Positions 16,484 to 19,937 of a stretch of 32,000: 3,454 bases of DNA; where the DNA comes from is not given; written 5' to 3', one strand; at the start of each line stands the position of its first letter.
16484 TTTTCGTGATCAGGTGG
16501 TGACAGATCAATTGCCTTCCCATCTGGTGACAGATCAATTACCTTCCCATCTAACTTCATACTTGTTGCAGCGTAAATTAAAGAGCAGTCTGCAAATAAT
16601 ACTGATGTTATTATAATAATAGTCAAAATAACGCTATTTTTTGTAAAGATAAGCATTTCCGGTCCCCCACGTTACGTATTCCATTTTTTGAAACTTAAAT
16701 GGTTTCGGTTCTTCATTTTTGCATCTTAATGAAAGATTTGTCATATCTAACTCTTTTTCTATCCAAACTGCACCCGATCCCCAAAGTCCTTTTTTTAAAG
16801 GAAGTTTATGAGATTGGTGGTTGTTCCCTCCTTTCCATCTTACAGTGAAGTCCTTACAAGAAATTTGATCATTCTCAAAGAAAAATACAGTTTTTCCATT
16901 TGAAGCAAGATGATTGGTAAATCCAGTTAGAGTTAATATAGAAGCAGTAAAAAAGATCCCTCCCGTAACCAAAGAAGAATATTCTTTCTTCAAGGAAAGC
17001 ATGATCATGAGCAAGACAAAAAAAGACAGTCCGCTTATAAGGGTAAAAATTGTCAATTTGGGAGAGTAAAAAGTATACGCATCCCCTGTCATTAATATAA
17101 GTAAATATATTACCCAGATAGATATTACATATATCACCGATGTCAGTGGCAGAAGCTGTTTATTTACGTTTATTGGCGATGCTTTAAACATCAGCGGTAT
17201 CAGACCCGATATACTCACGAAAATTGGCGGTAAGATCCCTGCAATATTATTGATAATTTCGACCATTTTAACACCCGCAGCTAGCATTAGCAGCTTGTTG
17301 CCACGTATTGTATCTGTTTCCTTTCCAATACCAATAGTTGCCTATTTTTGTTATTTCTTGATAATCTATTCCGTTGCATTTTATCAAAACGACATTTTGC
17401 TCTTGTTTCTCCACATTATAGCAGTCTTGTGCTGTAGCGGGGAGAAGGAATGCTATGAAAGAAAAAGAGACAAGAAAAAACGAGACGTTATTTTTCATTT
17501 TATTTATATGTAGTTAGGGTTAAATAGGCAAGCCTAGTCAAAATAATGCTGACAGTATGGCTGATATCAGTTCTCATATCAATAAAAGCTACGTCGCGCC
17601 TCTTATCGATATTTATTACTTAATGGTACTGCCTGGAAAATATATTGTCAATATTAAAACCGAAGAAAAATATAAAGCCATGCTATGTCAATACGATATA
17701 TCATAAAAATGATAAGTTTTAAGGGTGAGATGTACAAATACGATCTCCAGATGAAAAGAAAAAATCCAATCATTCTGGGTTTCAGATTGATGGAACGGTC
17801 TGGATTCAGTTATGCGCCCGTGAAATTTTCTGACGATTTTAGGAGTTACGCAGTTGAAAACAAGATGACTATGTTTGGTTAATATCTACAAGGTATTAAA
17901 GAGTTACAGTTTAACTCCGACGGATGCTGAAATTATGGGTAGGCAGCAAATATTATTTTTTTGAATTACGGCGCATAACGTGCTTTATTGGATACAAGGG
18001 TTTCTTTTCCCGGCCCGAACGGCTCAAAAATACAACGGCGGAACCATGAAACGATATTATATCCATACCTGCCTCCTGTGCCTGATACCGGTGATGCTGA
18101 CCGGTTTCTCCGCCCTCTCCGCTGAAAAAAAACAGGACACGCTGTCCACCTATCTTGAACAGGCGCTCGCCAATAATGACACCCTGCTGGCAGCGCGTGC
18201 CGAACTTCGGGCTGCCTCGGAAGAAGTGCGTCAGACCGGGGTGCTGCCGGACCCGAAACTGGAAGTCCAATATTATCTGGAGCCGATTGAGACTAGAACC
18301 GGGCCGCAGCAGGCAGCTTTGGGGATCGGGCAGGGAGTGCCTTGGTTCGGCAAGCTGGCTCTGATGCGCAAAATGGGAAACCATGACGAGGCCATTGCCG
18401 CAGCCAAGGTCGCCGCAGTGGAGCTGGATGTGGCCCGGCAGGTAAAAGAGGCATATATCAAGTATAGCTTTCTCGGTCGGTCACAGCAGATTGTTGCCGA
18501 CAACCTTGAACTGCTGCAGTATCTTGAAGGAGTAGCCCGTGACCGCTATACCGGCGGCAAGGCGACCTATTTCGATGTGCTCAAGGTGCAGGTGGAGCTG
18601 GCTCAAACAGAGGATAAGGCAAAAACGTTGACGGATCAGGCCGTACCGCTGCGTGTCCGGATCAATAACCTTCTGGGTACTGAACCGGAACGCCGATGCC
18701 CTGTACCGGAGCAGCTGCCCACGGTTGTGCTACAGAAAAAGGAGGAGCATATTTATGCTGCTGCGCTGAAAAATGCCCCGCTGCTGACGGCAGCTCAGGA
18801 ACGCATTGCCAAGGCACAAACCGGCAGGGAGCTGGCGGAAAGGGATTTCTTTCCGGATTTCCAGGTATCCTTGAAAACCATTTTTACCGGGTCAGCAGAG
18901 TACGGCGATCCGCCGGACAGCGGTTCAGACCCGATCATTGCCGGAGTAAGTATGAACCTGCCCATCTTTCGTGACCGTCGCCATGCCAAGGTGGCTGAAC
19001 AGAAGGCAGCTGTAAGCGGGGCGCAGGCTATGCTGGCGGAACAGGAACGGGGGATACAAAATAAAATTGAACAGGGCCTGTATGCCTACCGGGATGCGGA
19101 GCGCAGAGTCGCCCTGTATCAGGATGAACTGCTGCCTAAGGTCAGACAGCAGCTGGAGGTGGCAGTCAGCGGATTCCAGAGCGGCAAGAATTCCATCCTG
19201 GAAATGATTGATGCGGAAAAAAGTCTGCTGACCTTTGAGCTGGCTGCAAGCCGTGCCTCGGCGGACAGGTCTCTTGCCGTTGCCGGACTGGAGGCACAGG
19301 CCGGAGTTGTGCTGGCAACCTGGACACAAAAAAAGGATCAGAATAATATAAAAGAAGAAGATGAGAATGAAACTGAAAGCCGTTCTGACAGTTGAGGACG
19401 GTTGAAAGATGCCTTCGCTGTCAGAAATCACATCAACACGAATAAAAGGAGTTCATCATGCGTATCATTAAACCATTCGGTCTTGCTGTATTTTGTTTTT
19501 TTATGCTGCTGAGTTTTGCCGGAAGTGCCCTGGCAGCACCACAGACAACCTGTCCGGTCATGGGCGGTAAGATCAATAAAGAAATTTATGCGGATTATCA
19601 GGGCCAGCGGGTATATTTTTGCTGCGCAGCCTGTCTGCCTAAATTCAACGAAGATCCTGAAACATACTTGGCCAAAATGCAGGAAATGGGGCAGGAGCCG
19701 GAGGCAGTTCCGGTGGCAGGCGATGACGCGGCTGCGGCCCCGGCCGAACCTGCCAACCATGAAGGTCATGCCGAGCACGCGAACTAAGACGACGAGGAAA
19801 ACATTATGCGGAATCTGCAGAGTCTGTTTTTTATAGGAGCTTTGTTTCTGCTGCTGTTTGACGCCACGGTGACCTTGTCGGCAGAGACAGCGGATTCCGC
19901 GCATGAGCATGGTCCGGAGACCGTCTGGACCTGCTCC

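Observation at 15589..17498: Orphan AT-rich three-gene overlapping cassette encoding only envelope proteins of unknown function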

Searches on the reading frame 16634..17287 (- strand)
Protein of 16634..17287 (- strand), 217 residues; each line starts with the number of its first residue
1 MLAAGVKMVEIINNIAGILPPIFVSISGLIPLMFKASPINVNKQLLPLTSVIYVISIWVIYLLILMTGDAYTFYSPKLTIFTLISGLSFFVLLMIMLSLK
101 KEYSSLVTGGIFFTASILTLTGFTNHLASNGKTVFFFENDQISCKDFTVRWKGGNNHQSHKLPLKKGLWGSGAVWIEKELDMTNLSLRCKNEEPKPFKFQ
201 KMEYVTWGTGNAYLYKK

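Call 3: search_protein_families(library=pfam, proteins=[window:16634-17287:-], max_evalue=1)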
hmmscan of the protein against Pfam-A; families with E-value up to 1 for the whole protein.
window:16634-17287:- (217 aa): 1 family
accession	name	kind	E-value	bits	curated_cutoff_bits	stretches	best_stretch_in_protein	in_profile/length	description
PF01284.28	MARVEL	-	0.93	10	32.8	0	58-129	16-97/135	Membrane-associating domain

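Call 4: search_protein_families(library=padloc, proteins=[window:16634-17287:-], max_evalue=1)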
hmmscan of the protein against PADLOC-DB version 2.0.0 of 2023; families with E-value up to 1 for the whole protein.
window:16634-17287:- (217 aa): 0 families

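Call 5: search_protein_families(library=ncbifam, proteins=[window:16634-17287:-], max_evalue=1)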
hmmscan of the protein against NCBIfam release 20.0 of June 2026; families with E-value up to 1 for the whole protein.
window:16634-17287:- (217 aa): 0 families

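Call 8: find_homologous_proteins(query=window:16634-17287:-)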
Query window:16634-17287:- (217 aa): 1 proteins with E <= 0.001 among 251 candidates.
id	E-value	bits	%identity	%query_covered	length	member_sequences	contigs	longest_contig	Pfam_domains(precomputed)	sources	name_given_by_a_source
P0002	5.7e-135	466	100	97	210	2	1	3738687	-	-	-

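Call 51: search_protein_families(library=pfam, alignment_id=A3, max_evalue=0.1)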
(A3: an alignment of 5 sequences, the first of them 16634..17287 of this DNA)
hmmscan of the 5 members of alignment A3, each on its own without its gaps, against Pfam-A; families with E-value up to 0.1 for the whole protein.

A. member 1, window:16634-17287:- (217 aa): 0 families

B. families by the number of members that match (of 5 scanned): 10 families
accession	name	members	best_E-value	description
PF07695.17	7TMR-DISM_7TM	1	4.6e-05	7TM diverse intracellular signalling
PF05675.17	DUF817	1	0.00042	Protein of unknown function (DUF817)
PF13301.11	DUF4079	1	0.0021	Protein of unknown function (DUF4079)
PF22024.2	VP16-like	1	0.0096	Major capsid protein VP16-like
PF18567.6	TIR_3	1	0.012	Toll/interleukin-1 receptor domain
PF16913.11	PUNUT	1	0.017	Purine nucleobase transmembrane transport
PF20130.4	DUF6520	1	0.044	Family of unknown function (DUF6520)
PF00822.25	PMP22_Claudin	1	0.045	PMP-22/EMP/MP20/Claudin family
PF17307.7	Smim3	1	0.05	Small integral membrane protein 3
PF22136.2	MpAgo_N-like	1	0.076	Bacterial argonaute protein N-terminal domain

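Call 52: search_protein_families(library=phrogs, proteins=[window:16634-17287:-, P0016, P0017], max_evalue=0.1)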
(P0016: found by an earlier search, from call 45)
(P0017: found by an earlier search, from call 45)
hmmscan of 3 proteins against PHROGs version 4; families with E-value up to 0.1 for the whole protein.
window:16634-17287:- (217 aa): 1 family
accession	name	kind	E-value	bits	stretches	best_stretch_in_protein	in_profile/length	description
phrog_27284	-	unknown function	0.096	13.8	0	191-216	14-39/58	-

P0016 (224 aa): 1 family
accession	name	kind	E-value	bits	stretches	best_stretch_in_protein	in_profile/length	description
phrog_18381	-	unknown function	0.014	17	1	69-117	12-58/90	-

P0017 (212 aa): 1 family
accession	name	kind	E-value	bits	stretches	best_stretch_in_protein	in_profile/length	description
phrog_23754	-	unknown function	0.049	14.4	1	88-142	123-177/235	-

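Call 54: search_solved_structures(query=A3, max_evalue=10)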
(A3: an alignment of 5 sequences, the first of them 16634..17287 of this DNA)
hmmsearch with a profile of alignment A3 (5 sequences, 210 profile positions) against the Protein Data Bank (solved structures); distinct sequences matched with E-value up to 10: 1.
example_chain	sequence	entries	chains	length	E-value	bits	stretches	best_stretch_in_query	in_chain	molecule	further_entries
4gd3_A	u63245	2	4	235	8.4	9.3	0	103-164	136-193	Ni/Fe-hydrogenase 1 B-type cytochrome subunit | Probable Ni/Fe-hydrogenase 1 B-type cytochrome subunit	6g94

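Call 59: predict_structure(alignment_id=A3)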
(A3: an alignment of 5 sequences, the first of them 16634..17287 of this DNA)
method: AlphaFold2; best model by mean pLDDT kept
length: 217 residues; sequences in the alignment: 5
mean_pLDDT: 65.9   pTM: 0.57
mean pLDDT of the five models: 65.9, 60.0, 59.6, 57.2, 54.4
residues with pLDDT >= 90: 0; 70-90: 85; 50-70: 122; < 50: 10
segments of 3 or more residues with pLDDT < 50: 1-5
pLDDT, mean of each block of 10 residues (from residue 1): 50 60 61 52 66 69 60 62 74 70 65 72 71 75 68 64 74 70 63 59 74 75
secondary structure, 60 per line:
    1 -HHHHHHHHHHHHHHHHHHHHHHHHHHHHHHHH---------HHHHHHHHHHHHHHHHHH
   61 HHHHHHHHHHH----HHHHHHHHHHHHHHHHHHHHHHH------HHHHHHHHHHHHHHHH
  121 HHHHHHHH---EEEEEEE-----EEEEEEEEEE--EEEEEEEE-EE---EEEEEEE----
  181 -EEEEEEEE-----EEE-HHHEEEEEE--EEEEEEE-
elements in order: H2-33 H43-71 H76-98 H105-128 E132-138 E144-153 E156-163 E170-176 E182-189 E195-197 E202-207 E210-216
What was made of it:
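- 16634..17287 (-): Gene B: a polytopic membrane protein with four TM helices and a C-terminal ~90-aa Ig-like beta-sandwich. The probable true start is Met8 at 17266 (210 aa). It is a core member. The AF2 model has pLDDT 65.9 (call 59).
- Checked: B has four predicted TM helices and an eight-strand beta domain (call 59).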

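Call 63: fold_search(model_id=the predicted structure, library=pdb)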
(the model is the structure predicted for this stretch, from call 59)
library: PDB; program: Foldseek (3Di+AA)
matches with E <= 10: 579; with E <= 0.001: 0
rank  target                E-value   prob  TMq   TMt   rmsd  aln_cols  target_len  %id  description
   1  4ecn                  9.1e-02  0.92  0.25  0.08   5.9       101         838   15  Crystal structure of a leucine-rich repeat protein (BT_0210) from Bacteroides thetaiotaomicron VPI-5482 at 2.80 A resolu (released 2012-05-23)
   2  2j72_B                1.4e-01  0.69  0.23  0.41   8.9        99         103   15  alpha-glucan recognition by a family 41 carbohydrate-binding module from Thermotoga maritima pullulanase PulA (released 2006-10-17)
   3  7bvx                  2.2e-01  0.47  0.21  0.18  11.9       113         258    9  Crystal structure of C-terminal fragment of pilus adhesin SpaC from Lactobacillus rhamnosus GG-Iodide soaked (released 2020-07-29)
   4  3wai                  2.3e-01  0.38  0.18  0.07   5.7        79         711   10  Crystal structure of the C-terminal globular domain of oligosaccharyltransferase (AfAglB-L, O29867_ARCFU) from Archaeogl (released 2013-07-17)
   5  8jkv_A                2.6e-01  0.30  0.20  0.10   7.1       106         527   16  membrane proteins (released 2024-05-22)
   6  5c79_A                2.7e-01  0.23  0.11  0.21  11.0        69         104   12  PH domain of ASAP1 in complex with diC4-PtdIns(4,5)P2 (released 2015-10-07)
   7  8yot_B                2.9e-01  0.14  0.14  0.09  14.0       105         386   10  Nanobody in complex with LILRB3 (released 2025-06-18)
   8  6oel_B                3.6e-01  0.47  0.19  0.21   9.1        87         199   10  Engineered Fab bound to IL-4 receptor (released 2019-08-07)
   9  3wak                  3.6e-01  0.30  0.21  0.07   6.4        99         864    8  Crystal structure of the Archaeoglobus fulgidus oligosaccharyltransferase (O29867_ARCFU) in the apo form (released 2013-10-30)
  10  8vkj_A                3.6e-01  0.25  0.18  0.09   6.3        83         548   18  Cryo-EM structure of human HGSNAT bound with Acetyl-CoA (released 2024-06-26)
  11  8vlg_A                4.1e-01  0.23  0.18  0.09   6.2        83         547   18  Cryo-EM structure of human HGSNAT bound with Acetyl-CoA and substrate analog (released 2024-06-26)
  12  1nkr                  4.3e-01  0.75  0.20  0.21   5.2        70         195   10  INHIBITORY RECEPTOR (P58-CL42) FOR HUMAN NATURAL KILLER CELLS (released 1998-11-11)
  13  9l4h_D                4.6e-01  0.41  0.19  0.23   9.7        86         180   10  Crystal structure of HLA-C*14:03 complexed with KIR2DL2 (released 2025-12-24)
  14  8vli_B                4.6e-01  0.21  0.19  0.10   6.7       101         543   18  Cryo-EM structure of human HGSNAT bound with CoA and product analog (released 2024-06-26)
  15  6grs_A                4.8e-01  0.63  0.20  0.08   9.3        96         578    7  Paired immunoglobulin-like receptor B (PirB) or Leukocyte immunoglobulin-like receptor subfamily B member 3 (LILRB3) f (released 2019-02-06)
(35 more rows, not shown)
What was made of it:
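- Those of the B domain are CBM41 and Ig-like modules (call 63).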

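Call 67: search_protein_families(library=pfam, proteins=[L092:8324-8770:+], max_evalue=0.01)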
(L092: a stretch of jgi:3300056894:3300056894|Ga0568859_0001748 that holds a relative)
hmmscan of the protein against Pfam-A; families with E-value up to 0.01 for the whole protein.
L092:8324-8770:+ (148 aa): 0 families

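Call 75: find_encoding_contigs(protein=P0002, flank=3000, max_places=3)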
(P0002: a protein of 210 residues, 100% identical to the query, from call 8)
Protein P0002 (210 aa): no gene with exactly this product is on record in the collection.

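Call 81: search_protein_families(library=padloc, proteins=[L092:8324-8770:+], max_evalue=0.01)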
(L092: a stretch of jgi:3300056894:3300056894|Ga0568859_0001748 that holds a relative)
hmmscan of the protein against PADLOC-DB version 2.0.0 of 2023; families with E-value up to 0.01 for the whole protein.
L092:8324-8770:+ (148 aa): 0 families

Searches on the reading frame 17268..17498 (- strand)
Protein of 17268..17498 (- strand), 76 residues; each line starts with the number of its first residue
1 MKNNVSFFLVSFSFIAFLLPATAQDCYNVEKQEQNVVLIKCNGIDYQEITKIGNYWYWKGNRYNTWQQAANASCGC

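Call 3: search_protein_families(library=pfam, proteins=[window:17268-17498:-], max_evalue=1)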
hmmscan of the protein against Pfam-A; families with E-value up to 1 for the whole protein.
window:17268-17498:- (76 aa): 0 families

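Call 4: search_protein_families(library=padloc, proteins=[window:17268-17498:-], max_evalue=1)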
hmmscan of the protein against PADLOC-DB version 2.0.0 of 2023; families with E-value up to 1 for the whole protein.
window:17268-17498:- (76 aa): 0 families

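Call 5: search_protein_families(library=ncbifam, proteins=[window:17268-17498:-], max_evalue=1)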
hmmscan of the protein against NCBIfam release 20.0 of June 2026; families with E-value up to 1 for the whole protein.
window:17268-17498:- (76 aa): 0 families

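Call 15: find_homologous_proteins(query=window:17268-17498:-)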
Query window:17268-17498:- (76 aa): 1 proteins with E <= 0.001 among 1 candidates.
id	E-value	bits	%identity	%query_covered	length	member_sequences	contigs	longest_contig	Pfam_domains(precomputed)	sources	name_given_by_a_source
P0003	1.3e-46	173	100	100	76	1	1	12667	-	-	-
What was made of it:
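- A was not called in the genome's own annotation (call 15: only the 12.7-kb contig carries the call).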

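Call 45: list_cluster_members(proteins=[L005:538-1179:+, L006:869-1468:+, L007:3491-4162:+, L008:1755-2390:+, L007:3245-3484:+, window:17268-17495:-, window:16634-17284:-, P0008])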
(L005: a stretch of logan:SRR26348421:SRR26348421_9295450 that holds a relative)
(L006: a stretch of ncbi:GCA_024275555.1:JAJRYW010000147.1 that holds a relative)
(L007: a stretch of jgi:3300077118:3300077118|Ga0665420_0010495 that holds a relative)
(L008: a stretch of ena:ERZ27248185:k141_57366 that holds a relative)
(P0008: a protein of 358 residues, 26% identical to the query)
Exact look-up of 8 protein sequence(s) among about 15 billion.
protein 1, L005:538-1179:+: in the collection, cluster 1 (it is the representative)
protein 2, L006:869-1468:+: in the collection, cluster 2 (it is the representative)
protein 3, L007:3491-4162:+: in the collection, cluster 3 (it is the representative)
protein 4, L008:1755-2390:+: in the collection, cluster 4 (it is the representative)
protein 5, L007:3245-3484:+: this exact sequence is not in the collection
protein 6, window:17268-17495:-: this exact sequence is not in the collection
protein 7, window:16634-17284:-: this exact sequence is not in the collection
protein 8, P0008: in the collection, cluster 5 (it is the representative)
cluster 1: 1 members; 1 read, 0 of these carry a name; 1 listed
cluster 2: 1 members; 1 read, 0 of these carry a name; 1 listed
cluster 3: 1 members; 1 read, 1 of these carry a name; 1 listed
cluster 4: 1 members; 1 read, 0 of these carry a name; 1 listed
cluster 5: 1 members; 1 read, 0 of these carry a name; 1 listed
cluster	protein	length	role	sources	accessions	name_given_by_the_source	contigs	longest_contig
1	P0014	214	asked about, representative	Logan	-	-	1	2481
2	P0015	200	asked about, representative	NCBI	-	-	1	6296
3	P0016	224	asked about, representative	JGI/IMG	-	hypothetical protein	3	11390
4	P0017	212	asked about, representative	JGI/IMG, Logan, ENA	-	-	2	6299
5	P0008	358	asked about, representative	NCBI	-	-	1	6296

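Call 52: search_protein_families(library=phrogs, proteins=[window:17268-17498:-, P0016, P0017], max_evalue=0.1)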
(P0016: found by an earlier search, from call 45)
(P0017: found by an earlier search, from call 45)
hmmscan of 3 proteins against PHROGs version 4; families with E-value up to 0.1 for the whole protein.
window:17268-17498:- (76 aa): 0 families

P0016 (224 aa): 1 family
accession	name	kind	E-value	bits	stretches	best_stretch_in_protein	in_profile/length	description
phrog_18381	-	unknown function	0.014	17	1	69-117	12-58/90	-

P0017 (212 aa): 1 family
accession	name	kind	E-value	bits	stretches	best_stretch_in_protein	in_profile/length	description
phrog_23754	-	unknown function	0.049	14.4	1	88-142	123-177/235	-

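Call 67: search_protein_families(library=pfam, proteins=[L092:8324-8770:+], max_evalue=0.01)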
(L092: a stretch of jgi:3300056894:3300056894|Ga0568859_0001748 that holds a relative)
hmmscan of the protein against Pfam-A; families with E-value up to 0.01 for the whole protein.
L092:8324-8770:+ (148 aa): 0 families

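Call 81: search_protein_families(library=padloc, proteins=[L092:8324-8770:+], max_evalue=0.01)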
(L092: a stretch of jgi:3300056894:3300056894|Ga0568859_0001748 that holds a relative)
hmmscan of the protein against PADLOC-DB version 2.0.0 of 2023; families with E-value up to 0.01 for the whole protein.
L092:8324-8770:+ (148 aa): 0 families

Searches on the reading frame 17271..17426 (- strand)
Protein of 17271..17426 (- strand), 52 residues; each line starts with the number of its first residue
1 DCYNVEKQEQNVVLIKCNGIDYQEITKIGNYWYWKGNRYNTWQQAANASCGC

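Call 97: search_solved_structures(query=window:17271-17426:-, max_evalue=10)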
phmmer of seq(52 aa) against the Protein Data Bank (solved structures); distinct sequences matched with E-value up to 10: 5.
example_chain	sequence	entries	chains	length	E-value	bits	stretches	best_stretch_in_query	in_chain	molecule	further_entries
6bzb_A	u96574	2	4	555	0.4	14.3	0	14-44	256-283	Glucose-6-phosphate isomerase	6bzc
9lc0_M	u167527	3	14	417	1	13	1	9-50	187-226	Gp64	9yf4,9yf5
4jdu_A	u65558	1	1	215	1.5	12.5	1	8-48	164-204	Aerotolerance-related membrane protein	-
7olz_C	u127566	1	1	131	5.5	10.7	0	22-47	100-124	Nanobody Re5D06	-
7on5_A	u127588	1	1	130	5.9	10.6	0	22-47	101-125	Nanobody Re5D06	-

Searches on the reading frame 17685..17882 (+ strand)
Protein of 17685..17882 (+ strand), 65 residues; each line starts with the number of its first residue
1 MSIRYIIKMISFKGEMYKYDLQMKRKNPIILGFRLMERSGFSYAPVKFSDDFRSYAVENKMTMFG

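Call 52: search_protein_families(library=phrogs, proteins=[window:17685-17882:+], max_evalue=0.1)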
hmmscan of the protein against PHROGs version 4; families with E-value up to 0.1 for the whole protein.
window:17685-17882:+ (65 aa): 0 families

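Call 73: search_protein_families(library=pfam, proteins=[window:17685-17882:+], max_evalue=0.01)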
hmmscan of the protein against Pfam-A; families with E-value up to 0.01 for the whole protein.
window:17685-17882:+ (65 aa): 0 families

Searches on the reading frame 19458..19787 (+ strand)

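Call 73: search_protein_families(library=pfam, proteins=[window:19458-19787:+], max_evalue=0.01)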
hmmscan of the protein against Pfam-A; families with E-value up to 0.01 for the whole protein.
window:19458-19787:+ (109 aa): 3 families
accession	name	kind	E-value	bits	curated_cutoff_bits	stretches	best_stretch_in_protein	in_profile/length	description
PF04945.19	YHS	-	8e-10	39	30.3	1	33-71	4-44/47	YHS domain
PF24273.1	TRASH_HVO_1752_C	-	0.0033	18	27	1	45-66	18-39/47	HVO_1752, C-terminal TRASH domain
PF11494.13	Ta0938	-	0.0076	17.1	27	1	40-65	11-36/92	Ta0938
